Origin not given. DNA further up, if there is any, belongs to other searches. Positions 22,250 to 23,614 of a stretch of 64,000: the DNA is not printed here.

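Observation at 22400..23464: Hmd-family ([Fe]-hydrogenase paralog, HmdII-like) gene in a bacterial context with the FeGP iron-ligating cysteine conserved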

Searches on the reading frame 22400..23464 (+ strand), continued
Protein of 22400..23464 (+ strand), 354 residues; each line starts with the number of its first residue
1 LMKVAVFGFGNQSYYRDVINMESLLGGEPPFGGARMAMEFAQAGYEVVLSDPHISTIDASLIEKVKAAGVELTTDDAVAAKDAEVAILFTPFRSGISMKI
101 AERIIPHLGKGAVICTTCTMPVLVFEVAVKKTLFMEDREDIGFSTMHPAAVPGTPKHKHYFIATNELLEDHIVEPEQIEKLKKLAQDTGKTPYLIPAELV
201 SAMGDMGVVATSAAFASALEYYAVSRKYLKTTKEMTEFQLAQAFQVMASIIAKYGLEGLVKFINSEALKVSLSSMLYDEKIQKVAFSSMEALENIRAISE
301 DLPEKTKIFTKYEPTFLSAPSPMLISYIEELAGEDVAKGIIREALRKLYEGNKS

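Call 22: find_encoding_contigs(protein=P0005, flank=10000, max_places=2)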
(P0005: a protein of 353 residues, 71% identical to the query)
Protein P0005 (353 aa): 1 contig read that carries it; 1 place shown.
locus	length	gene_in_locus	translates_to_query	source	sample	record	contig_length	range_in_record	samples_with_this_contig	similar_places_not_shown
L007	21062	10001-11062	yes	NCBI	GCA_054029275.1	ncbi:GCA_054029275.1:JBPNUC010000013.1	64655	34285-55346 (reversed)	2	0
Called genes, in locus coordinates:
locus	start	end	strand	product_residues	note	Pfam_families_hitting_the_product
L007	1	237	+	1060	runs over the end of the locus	PF00370:FGGY_N (faint), PF00480:ROK (faint), PF01869:BcrAD_BadFG, PF09989:DUF2229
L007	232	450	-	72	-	PF26604:CBU_0592 (weak)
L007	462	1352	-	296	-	PF03547:Mem_trans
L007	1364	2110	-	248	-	PF00005:ABC_tran, PF13304:AAA_21 (faint), PF12399:BCA_ABC_TP_C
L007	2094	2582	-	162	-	PF03968:LptD_N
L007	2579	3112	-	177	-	PF06835:LptC (weak)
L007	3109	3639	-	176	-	PF13419:HAD_2 (faint), PF00702:Hydrolase (weak), PF08282:Hydrolase_3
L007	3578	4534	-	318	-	PF01380:SIS, PF00571:CBS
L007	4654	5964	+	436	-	PF00309:Sigma54_AID, PF04963:Sigma54_CBD, PF08281:Sigma70_r4_2 (faint), PF04552:Sigma54_DBD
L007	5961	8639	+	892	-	PF03710:GlnE, PF08335:GlnD_UR_UTase, PF03710:GlnE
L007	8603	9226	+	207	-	-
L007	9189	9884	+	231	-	PF07714:PK_Tyr_Ser-Thr (weak)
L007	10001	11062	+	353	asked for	PF22616:HMD_N, PF03201:HMD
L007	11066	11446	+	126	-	PF03259:Robl_LC7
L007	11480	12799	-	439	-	PF00206:Lyase_1, PF10397:ADSL_C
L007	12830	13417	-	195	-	-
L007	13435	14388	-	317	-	PF01430:HSP33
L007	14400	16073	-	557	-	PF12072:RNase_Y_N, PF00013:KH_1 (weak), PF01966:HD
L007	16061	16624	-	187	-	PF01812:5-FTHF_cyc-lig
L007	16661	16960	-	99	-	PF05164:ZapA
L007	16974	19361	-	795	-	PF01588:tRNA_bind, PF03483:B3_4, PF03484:B5, PF17759:tRNA_synthFbeta, PF03147:FDX-ACB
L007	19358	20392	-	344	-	PF02912:Phe_tRNA-synt_N, PF01409:tRNA-synt_2d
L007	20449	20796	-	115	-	PF00453:Ribosomal_L20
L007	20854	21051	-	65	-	PF01632:Ribosomal_L35p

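Call 23: find_encoding_contigs(protein=P0008, flank=10000, max_places=2)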
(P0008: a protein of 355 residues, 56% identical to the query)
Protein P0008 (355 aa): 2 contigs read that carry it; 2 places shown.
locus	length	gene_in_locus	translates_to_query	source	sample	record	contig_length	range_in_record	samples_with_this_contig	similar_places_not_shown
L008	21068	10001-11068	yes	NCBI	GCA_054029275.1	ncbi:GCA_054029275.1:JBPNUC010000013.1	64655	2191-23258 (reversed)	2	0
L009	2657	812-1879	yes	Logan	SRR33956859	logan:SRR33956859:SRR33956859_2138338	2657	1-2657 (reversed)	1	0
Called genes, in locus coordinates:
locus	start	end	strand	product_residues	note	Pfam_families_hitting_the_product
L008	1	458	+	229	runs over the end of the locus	PF09976:TPR_21 (weak), PF28423:Epiregulin_C (weak), PF13174:TPR_6 (faint)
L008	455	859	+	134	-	PF14681:UPRTase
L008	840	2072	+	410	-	PF13393:tRNA-synt_His, PF00587:tRNA-synt_2b, PF03129:HGTP_anticodon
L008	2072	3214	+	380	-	PF02670:DXP_reductoisom, PF08436:DXP_redisom_C, PF13288:DXPR_C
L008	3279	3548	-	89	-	-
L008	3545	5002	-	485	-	PF00749:tRNA-synt_1c, PF19269:Anticodon_2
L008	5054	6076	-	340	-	PF01628:HrcA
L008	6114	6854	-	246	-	PF03141:Methyltransf_29 (faint), PF13489:Methyltransf_23, PF01209:Ubie_methyltran (weak), PF13847:Methyltransf_31, PF08241:Methyltransf_11, PF08242:Methyltransf_12, PF13649:Methyltransf_25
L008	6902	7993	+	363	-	PF04551:GcpE, PF26540:GcpE_C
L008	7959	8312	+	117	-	PF02152:FolB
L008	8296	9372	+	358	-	PF00990:GGDEF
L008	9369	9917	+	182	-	PF02677:QueH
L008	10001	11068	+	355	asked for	PF22616:HMD_N, PF03201:HMD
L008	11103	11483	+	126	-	PF03259:Robl_LC7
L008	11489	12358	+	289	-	PF04055:Radical_SAM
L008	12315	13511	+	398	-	PF11576:HcgB, PF06690:HcgC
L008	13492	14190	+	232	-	PF01784:DUF34_NIF3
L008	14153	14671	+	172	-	PF06787:HcgF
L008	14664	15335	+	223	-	PF00899:ThiF (weak)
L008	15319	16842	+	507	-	PF10113:Fibrillarin_2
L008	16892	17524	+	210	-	-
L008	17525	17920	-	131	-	-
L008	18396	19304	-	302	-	PF13102:Phage_int_SAM_5, PF00589:Phage_integrase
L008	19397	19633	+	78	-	PF12728:HTH_17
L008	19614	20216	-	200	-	-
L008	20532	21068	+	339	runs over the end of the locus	PF01844:HNH, PF13391:HNH_2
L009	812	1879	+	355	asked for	PF22616:HMD_N, PF03201:HMD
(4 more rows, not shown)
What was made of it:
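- Sibling genome GCA_054029275.1 has both paralogs on one contig, with hcgA-G behind clade B (calls 22, 23).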

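Call 24: find_encoding_contigs(protein=P0013, flank=10000, max_places=2)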
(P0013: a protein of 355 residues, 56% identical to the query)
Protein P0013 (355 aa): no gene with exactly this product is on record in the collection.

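Call 25: list_cluster_members(proteins=[P0013, P0003, P0004, P0006, P0015, P0017, P0020, P0011, P0009, P0021])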
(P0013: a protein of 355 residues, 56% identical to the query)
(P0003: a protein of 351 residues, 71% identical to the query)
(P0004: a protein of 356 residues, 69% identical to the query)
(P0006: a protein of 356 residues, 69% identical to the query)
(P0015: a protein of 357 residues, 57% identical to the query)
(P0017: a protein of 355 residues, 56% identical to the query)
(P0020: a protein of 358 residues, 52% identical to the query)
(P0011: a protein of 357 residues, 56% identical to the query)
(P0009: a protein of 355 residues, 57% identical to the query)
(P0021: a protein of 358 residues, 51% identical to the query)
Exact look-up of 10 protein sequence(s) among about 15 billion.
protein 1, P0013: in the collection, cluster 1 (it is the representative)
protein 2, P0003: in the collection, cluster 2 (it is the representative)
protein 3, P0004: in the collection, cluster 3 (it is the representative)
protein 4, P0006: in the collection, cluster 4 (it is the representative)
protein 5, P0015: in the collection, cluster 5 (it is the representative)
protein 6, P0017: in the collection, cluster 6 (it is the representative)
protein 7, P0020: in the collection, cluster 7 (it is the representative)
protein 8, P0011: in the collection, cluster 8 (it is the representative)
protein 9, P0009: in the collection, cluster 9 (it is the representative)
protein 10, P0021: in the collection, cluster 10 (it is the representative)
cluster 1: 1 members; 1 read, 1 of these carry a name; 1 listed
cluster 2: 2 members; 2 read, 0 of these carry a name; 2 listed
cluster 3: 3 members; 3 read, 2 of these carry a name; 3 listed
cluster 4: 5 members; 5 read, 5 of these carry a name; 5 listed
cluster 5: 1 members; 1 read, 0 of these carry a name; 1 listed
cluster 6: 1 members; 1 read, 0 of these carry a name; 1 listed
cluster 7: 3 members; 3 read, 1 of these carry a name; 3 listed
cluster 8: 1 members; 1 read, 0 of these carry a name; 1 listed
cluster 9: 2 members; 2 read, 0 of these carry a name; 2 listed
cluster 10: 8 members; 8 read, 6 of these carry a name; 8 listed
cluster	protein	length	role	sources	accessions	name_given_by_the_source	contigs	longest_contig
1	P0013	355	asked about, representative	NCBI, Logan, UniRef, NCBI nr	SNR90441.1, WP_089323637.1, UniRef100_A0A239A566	H(2)-dependent methylenetetrahydromethanopterin dehydrogenase-related protein ... | H2-forming N(5),N(10)-methenyltetrahydromethanopterin dehydrogenase-related protein n=1 ...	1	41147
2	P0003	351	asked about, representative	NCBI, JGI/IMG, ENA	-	-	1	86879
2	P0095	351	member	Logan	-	-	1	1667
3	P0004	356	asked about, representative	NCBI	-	-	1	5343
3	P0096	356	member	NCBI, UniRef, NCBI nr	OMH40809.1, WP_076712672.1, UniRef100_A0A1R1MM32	H(2)-dependent methylenetetrahydromethanopterin dehydrogenase-related protein ... | Uncharacterized protein n=1 Tax=Desulfurobacterium indicum TaxID=1914305 ...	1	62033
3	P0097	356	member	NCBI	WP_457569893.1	H(2)-dependent methylenetetrahydromethanopterin dehydrogenase-related protein ...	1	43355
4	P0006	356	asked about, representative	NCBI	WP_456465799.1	H(2)-dependent methylenetetrahydromethanopterin dehydrogenase-related protein ...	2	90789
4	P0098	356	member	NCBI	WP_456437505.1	H(2)-dependent methylenetetrahydromethanopterin dehydrogenase-related protein ...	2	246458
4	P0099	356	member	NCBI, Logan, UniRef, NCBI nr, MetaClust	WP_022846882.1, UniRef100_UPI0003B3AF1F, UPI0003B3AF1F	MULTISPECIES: H(2)-dependent methylenetetrahydromethanopterin dehydrogenase-related ... | H(2)-dependent methylenetetrahydromethanopterin dehydrogenase-related protein n=1 ... | H(2)-dependent methylenetetrahydromethanopterin dehydrogenase-related protein ...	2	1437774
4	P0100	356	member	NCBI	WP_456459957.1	H(2)-dependent methylenetetrahydromethanopterin dehydrogenase-related protein ...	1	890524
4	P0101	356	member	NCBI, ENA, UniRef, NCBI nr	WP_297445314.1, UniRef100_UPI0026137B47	H(2)-dependent methylenetetrahydromethanopterin dehydrogenase-related protein ... | H(2)-dependent methylenetetrahydromethanopterin dehydrogenase-related protein n=1 ...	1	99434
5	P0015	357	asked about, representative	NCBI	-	-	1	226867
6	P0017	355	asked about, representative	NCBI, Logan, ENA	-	-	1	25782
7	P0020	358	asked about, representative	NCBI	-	-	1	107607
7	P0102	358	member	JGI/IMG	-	H2-forming N(5),N(10)-methenyltetrahydromethanopterin dehydrogenase-like protein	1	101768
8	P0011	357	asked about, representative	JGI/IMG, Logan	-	-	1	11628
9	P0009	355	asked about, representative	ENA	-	-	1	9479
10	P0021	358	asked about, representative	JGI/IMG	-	H2-forming N(5),N(10)-methenyltetrahydromethanopterin dehydrogenase-like protein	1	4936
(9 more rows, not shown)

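Call 27: search_solved_structures(query=window:22403-23461:+, show_alignments=5, max_evalue=1e-10)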
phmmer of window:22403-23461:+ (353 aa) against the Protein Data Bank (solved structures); distinct sequences matched with E-value up to 1e-10: 8.
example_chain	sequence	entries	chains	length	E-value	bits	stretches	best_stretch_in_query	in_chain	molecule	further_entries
6huy_A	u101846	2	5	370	4.4e-133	446.9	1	1-350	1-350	Coenzyme F420-dependent N(5),N(10)-methenyltetrahydromethanopterin reductase-related prote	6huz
4yt4_A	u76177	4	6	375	2e-77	264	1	1-349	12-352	H(2)-forming methylenetetrahydromethanopterin dehydrogenase-related protein MJ1338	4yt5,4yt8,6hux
4yt2_A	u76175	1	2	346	2.2e-77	263.9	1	1-349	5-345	H(2)-forming methylenetetrahydromethanopterin dehydrogenase-related protein MJ1338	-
4yte_A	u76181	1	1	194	5.1e-49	170.8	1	1-196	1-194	H(2)-forming methylenetetrahydromethanopterin dehydrogenase-related protein MJ0715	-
6hac_A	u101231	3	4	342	1.9e-16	63.7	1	66-292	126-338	5,10-methenyltetrahydromethanopterin hydrogenase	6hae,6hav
2b0j_A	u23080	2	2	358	9.5e-12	48.3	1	66-309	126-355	5,10-methenyltetrahydromethanopterin hydrogenase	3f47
4jjf_A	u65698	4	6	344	1.8e-11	47.4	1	67-277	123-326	5,10-methenyltetrahydromethanopterin hydrogenase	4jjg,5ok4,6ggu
3daf_A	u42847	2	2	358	2.3e-11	47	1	66-309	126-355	5,10-methenyltetrahydromethanopterin hydrogenase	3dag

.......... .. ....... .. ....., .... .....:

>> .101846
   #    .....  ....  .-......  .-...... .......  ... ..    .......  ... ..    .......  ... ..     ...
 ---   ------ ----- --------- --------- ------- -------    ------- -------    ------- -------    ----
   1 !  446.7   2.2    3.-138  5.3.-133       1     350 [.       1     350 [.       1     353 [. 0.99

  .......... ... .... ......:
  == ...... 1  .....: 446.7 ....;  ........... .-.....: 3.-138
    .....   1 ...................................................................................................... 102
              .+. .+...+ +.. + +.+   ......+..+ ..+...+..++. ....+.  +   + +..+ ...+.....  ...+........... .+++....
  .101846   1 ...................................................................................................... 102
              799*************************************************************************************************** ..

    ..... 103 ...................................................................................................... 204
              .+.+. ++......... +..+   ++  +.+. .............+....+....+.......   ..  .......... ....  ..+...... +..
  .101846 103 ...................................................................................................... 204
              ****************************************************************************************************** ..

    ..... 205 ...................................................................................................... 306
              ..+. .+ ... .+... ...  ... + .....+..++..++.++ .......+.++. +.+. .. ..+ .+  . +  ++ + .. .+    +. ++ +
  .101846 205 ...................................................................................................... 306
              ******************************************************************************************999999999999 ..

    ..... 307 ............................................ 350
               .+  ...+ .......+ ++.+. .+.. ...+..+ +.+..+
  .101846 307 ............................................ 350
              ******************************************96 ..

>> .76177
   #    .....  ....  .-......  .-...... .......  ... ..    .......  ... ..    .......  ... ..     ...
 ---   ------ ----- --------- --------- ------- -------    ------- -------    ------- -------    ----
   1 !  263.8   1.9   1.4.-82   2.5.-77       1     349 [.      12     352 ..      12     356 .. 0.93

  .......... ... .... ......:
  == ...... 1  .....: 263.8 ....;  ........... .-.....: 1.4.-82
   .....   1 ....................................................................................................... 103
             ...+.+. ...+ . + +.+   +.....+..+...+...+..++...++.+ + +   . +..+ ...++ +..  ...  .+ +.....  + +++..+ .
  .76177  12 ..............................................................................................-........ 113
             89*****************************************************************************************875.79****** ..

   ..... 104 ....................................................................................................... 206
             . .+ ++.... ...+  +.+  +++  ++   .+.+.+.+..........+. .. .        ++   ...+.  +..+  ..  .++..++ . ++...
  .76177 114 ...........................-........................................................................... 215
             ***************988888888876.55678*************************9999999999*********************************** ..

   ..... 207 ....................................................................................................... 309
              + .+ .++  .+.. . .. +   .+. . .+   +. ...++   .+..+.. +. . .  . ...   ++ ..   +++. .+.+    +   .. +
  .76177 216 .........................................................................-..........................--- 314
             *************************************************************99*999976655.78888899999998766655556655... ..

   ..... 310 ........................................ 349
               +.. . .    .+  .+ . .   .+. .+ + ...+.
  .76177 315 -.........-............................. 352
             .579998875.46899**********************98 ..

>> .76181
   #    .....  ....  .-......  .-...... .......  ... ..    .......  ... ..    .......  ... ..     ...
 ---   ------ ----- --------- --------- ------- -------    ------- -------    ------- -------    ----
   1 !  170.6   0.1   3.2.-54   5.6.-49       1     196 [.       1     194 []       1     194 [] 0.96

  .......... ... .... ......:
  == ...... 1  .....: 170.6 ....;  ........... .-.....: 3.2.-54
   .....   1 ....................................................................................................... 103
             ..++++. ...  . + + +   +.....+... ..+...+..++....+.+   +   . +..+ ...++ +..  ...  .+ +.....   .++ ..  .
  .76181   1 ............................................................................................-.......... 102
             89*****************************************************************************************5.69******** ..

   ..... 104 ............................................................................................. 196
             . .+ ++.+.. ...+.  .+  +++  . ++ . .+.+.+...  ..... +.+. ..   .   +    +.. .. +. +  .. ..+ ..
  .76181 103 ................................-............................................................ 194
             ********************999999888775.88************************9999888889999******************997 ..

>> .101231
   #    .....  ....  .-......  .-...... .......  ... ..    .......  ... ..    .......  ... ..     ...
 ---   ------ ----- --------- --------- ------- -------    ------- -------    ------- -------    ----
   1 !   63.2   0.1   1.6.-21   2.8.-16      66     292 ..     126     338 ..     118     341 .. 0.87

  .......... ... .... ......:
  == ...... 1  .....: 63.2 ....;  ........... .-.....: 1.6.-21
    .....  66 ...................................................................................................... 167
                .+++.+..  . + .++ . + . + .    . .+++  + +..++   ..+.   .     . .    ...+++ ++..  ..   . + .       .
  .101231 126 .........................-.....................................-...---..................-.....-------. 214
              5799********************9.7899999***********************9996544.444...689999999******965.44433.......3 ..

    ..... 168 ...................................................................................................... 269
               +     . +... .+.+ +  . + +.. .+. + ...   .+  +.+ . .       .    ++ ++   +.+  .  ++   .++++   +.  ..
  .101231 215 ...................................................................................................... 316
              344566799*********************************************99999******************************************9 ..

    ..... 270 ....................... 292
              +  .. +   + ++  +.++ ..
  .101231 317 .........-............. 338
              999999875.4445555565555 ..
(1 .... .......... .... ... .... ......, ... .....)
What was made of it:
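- Closest known: [Fe]-hydrogenase Hmd. Same: Shared motifs around the Fe-ligating Cys, HP..VP and DMG (call 27).
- Closest known: [Fe]-hydrogenase Hmd. Different: The N-terminal 65 residues do not align by HMMER (call 27).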

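Call 30: find_homologous_proteins(query=L005:12332-13525:+, max_evalue=1e-20)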
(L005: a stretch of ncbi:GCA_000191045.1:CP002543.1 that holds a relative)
Query L005:12332-13525:+ (397 aa): 25 proteins with E <= 1e-20 among 8000 candidates.
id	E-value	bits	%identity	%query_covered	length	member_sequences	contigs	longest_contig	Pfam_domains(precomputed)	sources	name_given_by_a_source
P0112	1.1e-243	826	96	100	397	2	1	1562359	PF06690.18,PF11576.15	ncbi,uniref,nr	ncbi:FeGP cofactor biosynthesis guanylyltransferase HcgB family protein [Desulfurobacterium thermoli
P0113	5.7e-131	455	54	100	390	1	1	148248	PF06690.18,PF11576.15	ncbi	ncbi:FeGP cofactor biosynthesis guanylyltransferase HcgB family protein [Desulfurobacterium sp.]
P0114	9.6e-130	451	52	100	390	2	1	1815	PF06690.18,PF11576.15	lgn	-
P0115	6.0e-129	449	54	99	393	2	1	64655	PF06690.18,PF11576.15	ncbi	-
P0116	1.1e-128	448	54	100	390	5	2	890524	PF06690.18,PF11576.15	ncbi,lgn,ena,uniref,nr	ncbi:FeGP cofactor biosynthesis guanylyltransferase HcgB family protein [Desulfurobacterium sp.]|uni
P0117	3.6e-128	446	54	100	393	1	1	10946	PF06690.18,PF11576.15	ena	-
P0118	5.1e-126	439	52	100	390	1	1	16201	PF06690.18,PF11576.15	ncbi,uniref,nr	ncbi:FeGP cofactor biosynthesis guanylyltransferase HcgB family protein [Desulfurobacterium indicum]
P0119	9.5e-124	431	51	100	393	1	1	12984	PF06690.18,PF11576.15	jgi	-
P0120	1.4e-123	431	51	100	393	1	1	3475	PF06690.18,PF11576.15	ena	-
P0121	2.6e-121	423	57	88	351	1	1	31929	PF06690.18,PF11576.15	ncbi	ncbi:MAG: FeGP cofactor biosynthesis guanylyltransferase HcgB family protein [Desulfurobacteriaceae 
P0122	9.6e-121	422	52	97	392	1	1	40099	PF06690.18,PF11576.15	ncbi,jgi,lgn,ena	-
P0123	1.1e-120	421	50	100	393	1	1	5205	PF06690.18,PF11576.15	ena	-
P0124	1.1e-119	418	52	100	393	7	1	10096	PF06690.18,PF11576.15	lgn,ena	-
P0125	2.0e-119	417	52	100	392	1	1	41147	PF06690.18,PF11576.15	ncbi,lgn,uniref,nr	ncbi:FeGP cofactor biosynthesis guanylyltransferase HcgB family protein [Desulfurobacterium atlantic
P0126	9.1e-117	408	49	100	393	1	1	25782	PF06690.18,PF11576.15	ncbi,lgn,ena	-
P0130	1.3e-90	322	45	98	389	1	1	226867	PF06690.18,PF01564.24,PF11576.15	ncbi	-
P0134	2.7e-74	269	39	98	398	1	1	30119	PF06690.18,PF11576.15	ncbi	-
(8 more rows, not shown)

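Call 31: find_encoding_contigs(protein=P0020, flank=10000, max_places=2)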
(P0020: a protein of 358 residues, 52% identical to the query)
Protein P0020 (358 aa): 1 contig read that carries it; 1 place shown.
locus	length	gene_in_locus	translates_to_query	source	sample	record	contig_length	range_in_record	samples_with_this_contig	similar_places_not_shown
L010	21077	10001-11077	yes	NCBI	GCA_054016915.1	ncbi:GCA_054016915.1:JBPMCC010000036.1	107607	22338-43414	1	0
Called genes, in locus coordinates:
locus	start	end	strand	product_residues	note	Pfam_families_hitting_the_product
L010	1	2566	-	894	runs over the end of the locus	PF03704:BTAD (faint), PF07719:TPR_2 (faint), PF13428:TPR_14, PF13432:TPR_16 (weak), PF23914:TPR_CcmH_CycH (weak), PF14559:TPR_19, PF13429:TPR_15, PF24604:B-barrel_PelB_C, +4 more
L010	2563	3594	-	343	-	-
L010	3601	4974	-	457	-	PF16933:PelG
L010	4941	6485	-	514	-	PF11997:DUF3492, PF13439:Glyco_transf_4, PF13579:Glyco_trans_4_4 (weak), PF20706:GT4-conflict (weak), PF00534:Glycos_transf_1, PF13692:Glyco_trans_1_4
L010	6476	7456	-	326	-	PF07719:TPR_2 (faint)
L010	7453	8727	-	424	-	PF00037:Fer4 (faint), PF12838:Fer4_7, PF13183:Fer4_8, PF13484:Fer4_16 (weak), PF13534:Fer4_17, PF02754:CCG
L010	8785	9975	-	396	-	PF11576:HcgB, PF06690:HcgC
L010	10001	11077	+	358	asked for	PF22616:HMD_N, PF03201:HMD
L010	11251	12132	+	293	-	PF04055:Radical_SAM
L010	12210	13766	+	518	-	PF10113:Fibrillarin_2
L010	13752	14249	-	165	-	PF06787:HcgF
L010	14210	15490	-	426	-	PF00890:FAD_binding_2, PF01266:DAO, PF01593:Amino_oxidase, PF03486:HI0933_like (faint), PF12831:FAD_oxidored, PF13450:NAD_binding_8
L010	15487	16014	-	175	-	PF01327:Pep_deformylase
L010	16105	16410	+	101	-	PF01910:Thiamine_BP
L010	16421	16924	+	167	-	PF05239:PRC (faint), PF01782:RimM, PF24986:PRC_RimM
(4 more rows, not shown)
